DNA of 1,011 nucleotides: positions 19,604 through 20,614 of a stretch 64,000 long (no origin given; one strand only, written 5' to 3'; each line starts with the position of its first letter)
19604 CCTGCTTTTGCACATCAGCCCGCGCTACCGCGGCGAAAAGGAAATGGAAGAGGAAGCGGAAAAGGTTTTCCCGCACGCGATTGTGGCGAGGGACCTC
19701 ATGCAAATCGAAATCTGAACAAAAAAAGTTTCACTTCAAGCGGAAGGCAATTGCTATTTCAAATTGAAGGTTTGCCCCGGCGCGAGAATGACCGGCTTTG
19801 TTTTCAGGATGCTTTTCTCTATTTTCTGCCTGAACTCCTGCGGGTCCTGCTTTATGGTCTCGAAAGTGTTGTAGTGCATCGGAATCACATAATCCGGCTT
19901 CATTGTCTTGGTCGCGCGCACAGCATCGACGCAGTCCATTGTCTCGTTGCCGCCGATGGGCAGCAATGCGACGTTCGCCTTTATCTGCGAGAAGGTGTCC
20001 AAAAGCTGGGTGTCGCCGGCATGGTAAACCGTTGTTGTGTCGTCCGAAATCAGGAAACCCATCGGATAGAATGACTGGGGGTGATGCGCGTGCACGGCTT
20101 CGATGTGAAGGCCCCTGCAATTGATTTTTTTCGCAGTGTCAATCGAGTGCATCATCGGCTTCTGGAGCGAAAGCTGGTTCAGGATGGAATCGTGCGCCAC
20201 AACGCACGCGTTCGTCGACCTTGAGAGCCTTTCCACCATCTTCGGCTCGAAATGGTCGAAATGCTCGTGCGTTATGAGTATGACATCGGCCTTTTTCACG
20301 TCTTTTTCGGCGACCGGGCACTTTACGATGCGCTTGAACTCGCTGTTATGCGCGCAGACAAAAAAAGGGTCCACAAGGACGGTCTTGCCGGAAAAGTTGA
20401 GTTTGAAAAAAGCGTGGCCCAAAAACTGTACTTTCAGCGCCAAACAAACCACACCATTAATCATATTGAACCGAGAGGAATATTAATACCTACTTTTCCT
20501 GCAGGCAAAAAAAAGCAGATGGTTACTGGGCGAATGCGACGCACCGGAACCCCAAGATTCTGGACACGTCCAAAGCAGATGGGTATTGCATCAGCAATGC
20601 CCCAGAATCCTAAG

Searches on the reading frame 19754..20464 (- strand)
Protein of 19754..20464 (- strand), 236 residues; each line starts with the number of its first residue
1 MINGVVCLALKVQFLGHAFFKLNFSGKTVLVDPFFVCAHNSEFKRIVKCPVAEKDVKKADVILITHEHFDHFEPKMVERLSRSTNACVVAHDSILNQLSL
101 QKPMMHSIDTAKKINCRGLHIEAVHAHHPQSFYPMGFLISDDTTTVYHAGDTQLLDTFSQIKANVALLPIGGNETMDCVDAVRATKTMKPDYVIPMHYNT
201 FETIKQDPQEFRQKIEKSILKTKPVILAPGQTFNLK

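Call 74: search_protein_families(library=pfam, proteins=[window:19754-20464:-], max_evalue=0.001)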
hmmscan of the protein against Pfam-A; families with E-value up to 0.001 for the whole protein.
window:19754-20464:- (236 aa): 3 families
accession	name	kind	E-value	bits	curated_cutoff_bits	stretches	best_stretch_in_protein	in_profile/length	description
PF13483.12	Lactamase_B_3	-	3e-25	89.5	24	1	11-197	1-160/160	Beta-lactamase superfamily domain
PF12706.13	Lactamase_B_2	-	3.2e-19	69.8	27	1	28-198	2-200/200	Beta-lactamase superfamily domain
PF00753.33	Lactamase_B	-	2.6e-08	34.5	22.7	1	26-197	15-196/196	Metallo-beta-lactamase superfamily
